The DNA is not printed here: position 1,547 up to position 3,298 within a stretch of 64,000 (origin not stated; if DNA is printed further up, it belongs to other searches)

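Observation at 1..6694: Candidate surface polyester/PHB scavenging and uptake operon: twin COG4313 channels, PhaZ7-like lipoprotein hydrolase, PhaB and MFS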

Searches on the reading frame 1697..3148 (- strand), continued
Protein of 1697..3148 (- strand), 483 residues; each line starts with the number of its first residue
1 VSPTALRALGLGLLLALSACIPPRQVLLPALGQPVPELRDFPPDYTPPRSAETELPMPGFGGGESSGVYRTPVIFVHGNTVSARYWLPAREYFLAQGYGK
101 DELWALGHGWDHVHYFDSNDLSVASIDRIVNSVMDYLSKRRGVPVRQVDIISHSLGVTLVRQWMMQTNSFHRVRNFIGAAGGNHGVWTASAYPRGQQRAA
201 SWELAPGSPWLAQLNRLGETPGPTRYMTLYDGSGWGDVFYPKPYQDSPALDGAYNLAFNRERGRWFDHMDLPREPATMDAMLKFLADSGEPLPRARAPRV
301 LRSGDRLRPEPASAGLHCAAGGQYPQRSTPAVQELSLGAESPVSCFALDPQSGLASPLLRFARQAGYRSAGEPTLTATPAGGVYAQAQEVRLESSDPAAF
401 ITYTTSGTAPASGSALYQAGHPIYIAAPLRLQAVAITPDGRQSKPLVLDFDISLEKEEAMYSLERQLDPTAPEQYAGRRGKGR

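Call 60: search_protein_families(library=ncbifam, proteins=[L027:9066-9851:+, L027:9851-10924:+, L017:11474-12265:+, L035:9629-10909:+, L035:12228-13436:+, L035:10834-12426:+, L035:8415-9872:+], max_evalue=1e-10)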
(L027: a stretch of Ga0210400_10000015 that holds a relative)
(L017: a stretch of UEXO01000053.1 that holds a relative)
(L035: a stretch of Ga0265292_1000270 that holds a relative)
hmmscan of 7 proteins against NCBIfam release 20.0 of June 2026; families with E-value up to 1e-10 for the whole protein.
L027:9066-9851:+ (261 aa): 193 families (the best 25 are shown)
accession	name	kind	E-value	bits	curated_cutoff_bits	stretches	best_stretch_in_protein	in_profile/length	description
TIGR01963.1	PHB_DH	subfamily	2.2e-94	315.5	307.05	1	14-261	2-255/255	3-hydroxybutyrate dehydrogenase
NF009093.0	PRK12429.1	subfamily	8.3e-88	294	258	1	11-260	3-258/259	3-hydroxybutyrate dehydrogenase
NF009931.0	PRK13394.1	subfamily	2.3e-75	253.5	340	1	9-260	3-261/262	3-hydroxybutyrate dehydrogenase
NF005559.1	PRK07231.1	subfamily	2.7e-50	171.2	215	1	11-259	2-248/249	glucose 1-dehydrogenase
NF004198.0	PRK05653.1-3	equivalog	1.4e-47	162.2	296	1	11-257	5-245/248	3-oxoacyl-ACP reductase FabG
NF009466.0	PRK12826.1-2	subfamily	4.3e-45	154.1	222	1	14-257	4-243/248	3-oxoacyl-ACP reductase FabG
TIGR03971.1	SDR_subfam_1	subfamily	2.1e-44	151.9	300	1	71-260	81-270/271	mycofactocin-coupled SDR family oxidoreductase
NF004791.0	PRK06138.1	equivalog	5.1e-44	150.5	312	1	10-260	2-251/252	SDR family oxidoreductase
NF052558.1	MBtsdlDhBudC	equivalog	1e-43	149.7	270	1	12-260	2-243/250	meso-2,3-butanediol dehydrogenase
NF004818.0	PRK06172.1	equivalog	1e-42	146.2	336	1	9-260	3-252/253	SDR family oxidoreductase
NF040490.1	SDR_subfam_3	subfamily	1.9e-42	145.6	385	1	11-260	2-265/268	mycofactocin-coupled SDR family oxidoreductase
NF009464.0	PRK12824.1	subfamily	2.4e-41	142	269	1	14-258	3-242/245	3-oxoacyl-ACP reductase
NF005309.0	PRK06841.1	subfamily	8.5e-41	140.1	286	1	9-258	11-252/255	GolD/DthD family dehydrogenase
TIGR01829.1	AcAcCoA_reduct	subfamily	1e-40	139.9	302.1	1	16-257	3-239/242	acetoacetyl-CoA reductase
NF005469.0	PRK07063.1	equivalog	2.5e-40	138.6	306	1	10-257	4-253/260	SDR family oxidoreductase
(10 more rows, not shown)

L027:9851-10924:+ (357 aa): 1 family
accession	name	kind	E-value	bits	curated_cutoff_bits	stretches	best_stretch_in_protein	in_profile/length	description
NF050060.1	e_nPHAscl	equivalog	5.9e-17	61.8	450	0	175-234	122-180/345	extracellular native short-chain-length polyhydroxyalkanoate depolymerase PhaZ7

L017:11474-12265:+ (263 aa): 192 families (the best 25 are shown)
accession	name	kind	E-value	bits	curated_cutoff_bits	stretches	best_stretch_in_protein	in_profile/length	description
NF007829.0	PRK10538.1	equivalog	2.6e-118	393.8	411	1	13-259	2-248/248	bifunctional NADP-dependent 3-hydroxy acid dehydrogenase/3-hydroxypropionate dehydrogenase YdfG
NF005559.1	PRK07231.1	subfamily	1.5e-42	145.8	215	1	13-235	6-233/249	glucose 1-dehydrogenase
NF005878.0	PRK07825.1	subfamily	7.6e-39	133.7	287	1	8-240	6-227/278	short chain dehydrogenase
NF009466.0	PRK12826.1-2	subfamily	3.1e-38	131.7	222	1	13-236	5-231/248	3-oxoacyl-ACP reductase FabG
NF004824.0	PRK06180.1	subfamily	1.8e-37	129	298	1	13-189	6-181/279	oxidoreductase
NF005672.0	PRK07454.1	equivalog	4e-37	127.7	234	1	12-248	7-238/241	SDR family oxidoreductase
NF005594.0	PRK07326.1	equivalog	1.3e-36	126.4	271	1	12-244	7-229/237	SDR family oxidoreductase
NF038213.1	SDR_TniO_fam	equivalog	8.7e-36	123.6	300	1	13-247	4-247/249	SDR family oxidoreductase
NF005067.0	PRK06484.1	equivalog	3.4e-35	121.6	713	1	3-235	265-497/524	short chain dehydrogenase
NF040690.1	mycolate_SDR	equivalog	3.5e-35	121.7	380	1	13-189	10-187/265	mycolate reductase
NF052558.1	MBtsdlDhBudC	equivalog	1e-34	120.2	270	1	13-236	5-228/250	meso-2,3-butanediol dehydrogenase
NF005372.1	PRK06914.1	subfamily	1.1e-34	119.9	320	1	14-213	5-208/279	SDR family oxidoreductase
NF004826.0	PRK06182.1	subfamily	1.3e-34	119.7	305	1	12-218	5-207/274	oxidoreductase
NF004823.0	PRK06179.1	subfamily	1.9e-34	119.4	310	1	10-206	4-193/271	oxidoreductase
NF005065.0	PRK06482.1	equivalog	2.5e-34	118.9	291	1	13-215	4-201/276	SDR family oxidoreductase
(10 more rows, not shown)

L035:9629-10909:+ (426 aa): 1 family
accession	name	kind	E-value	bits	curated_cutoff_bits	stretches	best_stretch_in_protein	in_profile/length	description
NF050060.1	e_nPHAscl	equivalog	5.9e-22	78.3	450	1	140-286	34-183/345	extracellular native short-chain-length polyhydroxyalkanoate depolymerase PhaZ7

L035:12228-13436:+ (402 aa): 6 families
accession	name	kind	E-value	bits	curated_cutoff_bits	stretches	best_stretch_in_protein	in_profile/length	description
NF005308.0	PRK06840.1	equivalog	5.5e-127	423.5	315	1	70-401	3-337/339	3-oxoacyl-ACP synthase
NF006829.0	PRK09352.1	subfamily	8.1e-36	123.6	249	1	72-399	5-321/322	beta-ketoacyl-ACP synthase 3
TIGR00747.1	fabH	subfamily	1.8e-31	109.4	292.1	1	72-399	3-322/322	beta-ketoacyl-ACP synthase III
NF004623.0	PRK05963.1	equivalog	3.6e-24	85.7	437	1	74-398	8-327/328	beta-ketoacyl-ACP synthase III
NF005541.0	PRK07204.1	equivalog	1.3e-19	70.8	402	1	72-394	5-324/329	beta-ketoacyl-ACP synthase III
NF005703.0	PRK07515.1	equivalog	6.5e-11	41.7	304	0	121-396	97-369/373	beta-ketoacyl-ACP synthase III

L035:10834-12426:+ (530 aa): 104 families (the best 25 are shown)
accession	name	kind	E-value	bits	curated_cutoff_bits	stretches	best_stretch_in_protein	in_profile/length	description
NF004837.0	PRK06187.1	subfamily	4.4e-158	526.8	476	1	38-527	16-522/531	long-chain-fatty-acid--CoA ligase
NF005307.0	PRK06839.1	equivalog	9.8e-154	512.6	748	1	31-523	3-489/496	o-succinylbenzoate--CoA ligase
NF006182.0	PRK08316.1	subfamily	2.3e-134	448.8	663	1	31-527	12-517/523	fatty acyl-CoA synthetase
NF005801.1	PRK07656.1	equivalog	6.3e-125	417.6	657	1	37-524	8-500/500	FadD3 family acyl-CoA ligase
NF002966.0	PRK03640.1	equivalog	1.8e-121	406.1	556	1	34-525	6-478/483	o-succinylbenzoate--CoA ligase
NF005702.0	PRK07514.1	subfamily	4.8e-120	401.3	558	1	42-527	15-500/506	malonyl-CoA synthase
NF004797.0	PRK06145.1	equivalog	6.1e-119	397.6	850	1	40-529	12-497/499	acyl-CoA synthetase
NF006572.0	PRK09088.1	equivalog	9e-118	394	696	1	41-525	12-485/491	acyl-CoA synthetase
NF005676.0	PRK07470.1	equivalog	9.8e-114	380.9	774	1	36-525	26-527/544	acyl-CoA synthetase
NF052269.1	Staph_lig_FadD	equivalog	1.7e-112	376.3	650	1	35-524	5-490/499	long-chain-fatty-acid--CoA ligase FadD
NF005857.1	PRK07786.1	exception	1e-109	367.4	733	1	36-528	15-513/513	fatty-acid--CoA ligase FadD5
NF004114.0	PRK05605.1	equivalog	6.3e-108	361.6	766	2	178-525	216-567/575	long-chain-fatty-acid--CoA ligase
NF009233.0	PRK12583.1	subfamily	1.2e-102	344.1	832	1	38-525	26-548/558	fatty acid CoA ligase family protein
NF052580.1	Str24CoAsynCasG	equivalog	5.4e-101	338.6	750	1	49-523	59-546/548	steroid-24-oyl-CoA synthetase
NF004808.0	PRK06155.1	equivalog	6.7e-101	338.2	722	1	23-525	14-520/542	ATP-dependent acyl-CoA ligase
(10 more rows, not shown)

L035:8415-9872:+ (485 aa): 0 families

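Call 69: search_solved_structures(query=L003:6086-7582:+, max_evalue=1e-90, show_alignments=1)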
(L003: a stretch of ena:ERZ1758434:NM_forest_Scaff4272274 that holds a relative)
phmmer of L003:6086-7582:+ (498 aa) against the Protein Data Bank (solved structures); distinct sequences matched with E-value up to 1e-90: 2.
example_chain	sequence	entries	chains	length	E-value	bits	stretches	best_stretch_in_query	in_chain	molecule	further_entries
8weu_A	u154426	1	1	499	2.6e-97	330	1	9-486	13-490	Fatty-acyl-CoA synthase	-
8wev_A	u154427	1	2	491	3.3e-97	329.7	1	9-486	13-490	Feruloyl-CoA Synthetase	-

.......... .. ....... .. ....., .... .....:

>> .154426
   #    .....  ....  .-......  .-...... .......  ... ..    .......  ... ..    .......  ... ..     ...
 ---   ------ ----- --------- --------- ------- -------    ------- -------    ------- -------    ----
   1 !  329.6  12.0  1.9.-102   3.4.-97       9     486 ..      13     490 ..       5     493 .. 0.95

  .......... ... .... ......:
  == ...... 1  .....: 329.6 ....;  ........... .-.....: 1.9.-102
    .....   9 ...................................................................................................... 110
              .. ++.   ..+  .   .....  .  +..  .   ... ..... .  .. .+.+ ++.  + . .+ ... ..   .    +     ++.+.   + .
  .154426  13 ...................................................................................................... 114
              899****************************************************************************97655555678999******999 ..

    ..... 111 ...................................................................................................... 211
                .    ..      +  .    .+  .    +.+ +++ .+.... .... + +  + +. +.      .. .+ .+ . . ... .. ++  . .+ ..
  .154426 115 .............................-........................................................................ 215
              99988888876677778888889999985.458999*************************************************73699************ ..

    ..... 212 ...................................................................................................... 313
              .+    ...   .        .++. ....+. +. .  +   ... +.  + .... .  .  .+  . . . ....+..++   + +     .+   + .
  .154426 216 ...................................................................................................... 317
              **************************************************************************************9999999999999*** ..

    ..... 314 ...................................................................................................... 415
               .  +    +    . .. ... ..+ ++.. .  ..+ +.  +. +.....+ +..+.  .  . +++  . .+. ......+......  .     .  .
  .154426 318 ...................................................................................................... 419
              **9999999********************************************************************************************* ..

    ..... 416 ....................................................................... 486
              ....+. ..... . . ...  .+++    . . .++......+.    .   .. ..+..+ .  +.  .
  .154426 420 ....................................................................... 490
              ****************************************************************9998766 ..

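Call 79: search_protein_families(library=pfam, proteins=[L058:24-1628:+, L058:1784-2968:+, L058:3191-3943:+, L058:3970-4500:+, L058:4507-5643:+, L058:5670-6761:+, L058:6987-7724:+, L058:8013-8783:+, L016:3807-5228:+, L016:11515-13509:+], max_evalue=0.0001)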
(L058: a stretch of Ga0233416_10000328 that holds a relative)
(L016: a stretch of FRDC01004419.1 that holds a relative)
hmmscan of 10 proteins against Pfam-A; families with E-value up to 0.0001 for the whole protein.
L058:24-1628:+ (534 aa): 1 family
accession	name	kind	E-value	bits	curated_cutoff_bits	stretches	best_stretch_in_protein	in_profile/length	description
PF00691.25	OmpA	-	1.7e-20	73.6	27.2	1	411-514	1-98/98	OmpA family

L058:1784-2968:+ (394 aa): 3 families
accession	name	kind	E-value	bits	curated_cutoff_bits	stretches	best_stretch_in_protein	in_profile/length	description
PF00108.29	Thiolase_N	-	3.3e-92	309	26.4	1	6-263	1-260/260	Thiolase, N-terminal domain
PF02803.24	Thiolase_C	-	4.2e-41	139.9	27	1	271-391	2-122/123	Thiolase, C-terminal domain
PF00109.32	ketoacyl-synt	-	1.4e-06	28.5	20.8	1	84-123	168-207/252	Beta-ketoacyl synthase, N-terminal domain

L058:3191-3943:+ (250 aa): 3 families
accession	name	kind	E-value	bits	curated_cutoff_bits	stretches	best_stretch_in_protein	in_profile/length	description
PF13561.12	adh_short_C2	-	1.6e-66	224.7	27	1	14-248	1-235/236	Enoyl-(Acyl carrier protein) reductase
PF00106.31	adh_short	-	1.6e-59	201.2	26.6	1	8-201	1-192/195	short chain dehydrogenase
PF08659.16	KR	-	1.5e-22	80.8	22.6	1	10-186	3-173/180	KR domain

L058:3970-4500:+ (176 aa): 1 family
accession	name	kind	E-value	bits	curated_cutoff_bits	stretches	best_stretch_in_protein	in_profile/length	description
PF22185.1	AF_0924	-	1.3e-05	25.6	27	0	6-36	63-93/117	Uncharacterized protein AF_0924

L058:4507-5643:+ (378 aa): 1 family
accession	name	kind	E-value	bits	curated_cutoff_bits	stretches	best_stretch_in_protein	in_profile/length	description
PF09712.15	PHA_synth_III_E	-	2.9e-62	211.2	25.7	1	20-340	2-311/311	Poly(R)-hydroxyalkanoic acid synthase subunit (PHA_synth_III_E)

L058:5670-6761:+ (363 aa): 4 families
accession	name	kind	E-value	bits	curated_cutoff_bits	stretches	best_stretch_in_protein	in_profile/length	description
PF00561.26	Abhydrolase_1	-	1.8e-24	87.2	25.8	1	70-341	2-241/245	alpha/beta hydrolase fold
PF11339.14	DUF3141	-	3.6e-10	39.5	29.7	1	144-349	143-359/582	Protein of unknown function (DUF3141)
PF12146.15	Hydrolase_4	-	4.7e-07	29.8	27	0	295-335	188-228/239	Serine aminopeptidase, S33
PF07167.19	PhaC_N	-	1.1e-06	28.9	23.7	1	39-94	116-171/173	Poly-beta-hydroxybutyrate polymerase (PhaC) N-terminus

L058:6987-7724:+ (245 aa): 5 families
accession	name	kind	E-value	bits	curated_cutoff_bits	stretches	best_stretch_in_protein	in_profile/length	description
PF01674.24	Lipase_2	-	1.7e-25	90.3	20.3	1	10-165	2-157/219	Lipase (class 2)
PF00561.26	Abhydrolase_1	-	1.1e-08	35.5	25.8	1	11-145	2-123/245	alpha/beta hydrolase fold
PF12697.13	Abhydrolase_6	-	1.2e-07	33.1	26.3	1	12-191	1-152/217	Alpha/beta hydrolase family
PF07819.20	PGAP1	-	1e-05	25.8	24.3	1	8-131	3-132/233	PGAP1-like alpha/beta domain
PF24096.1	DUF7379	-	2.1e-05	25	33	1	68-143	49-127/191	Domain of unknown function (DUF7379)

L058:8013-8783:+ (256 aa): 0 families

L016:3807-5228:+ (473 aa): 5 families
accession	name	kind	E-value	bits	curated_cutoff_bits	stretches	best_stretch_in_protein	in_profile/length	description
PF00106.31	adh_short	-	2.4e-32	112.4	26.6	1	193-396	2-188/195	short chain dehydrogenase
PF13561.12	adh_short_C2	-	4.3e-23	82.6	27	1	198-429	1-222/236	Enoyl-(Acyl carrier protein) reductase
PF10604.15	Polyketide_cyc2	-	3.4e-12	47.3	27.4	1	1-133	1-125/142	Polyketide cyclase / dehydrase and lipid transport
PF01370.27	Epimerase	-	2e-08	34.4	20.9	1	194-377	1-162/240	NAD dependent epimerase/dehydratase family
PF08659.16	KR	-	1.1e-06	29.1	22.6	1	193-281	2-92/180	KR domain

L016:11515-13509:+ (664 aa): 10 families
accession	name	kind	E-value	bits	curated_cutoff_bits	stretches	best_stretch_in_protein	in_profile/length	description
PF00106.31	adh_short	-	4e-54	183.5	26.6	1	379-568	1-188/195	short chain dehydrogenase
PF07993.18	NAD_binding_4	-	4.9e-46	157.4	20.1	1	5-236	1-258/258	Male sterility protein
PF13561.12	adh_short_C2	-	4.2e-40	138.2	27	1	385-570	1-184/236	Enoyl-(Acyl carrier protein) reductase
PF01370.27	Epimerase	-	4e-25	89.1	20.9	1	4-189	2-181/240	NAD dependent epimerase/dehydratase family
PF08659.16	KR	-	2e-17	64.1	22.6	1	381-545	3-165/180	KR domain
PF16363.11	GDP_Man_Dehyd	-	7.4e-17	62.2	27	1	4-167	1-166/332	GDP-mannose 4,6 dehydratase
PF01073.25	3Beta_HSD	-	6.4e-15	55.4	22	1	5-167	2-159/280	3-beta hydroxysteroid dehydrogenase/isomerase family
PF13460.12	NAD_binding_10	-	2.4e-09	37.8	27.2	1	7-182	1-147/184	NAD(P)H-binding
PF04321.23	RmlD_sub_bind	-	5.2e-09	36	27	1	1-184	1-154/287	RmlD substrate binding domain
PF02719.21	Polysacc_synt_2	-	6.6e-08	32.5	20.2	1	4-115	2-117/293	Polysaccharide biosynthesis protein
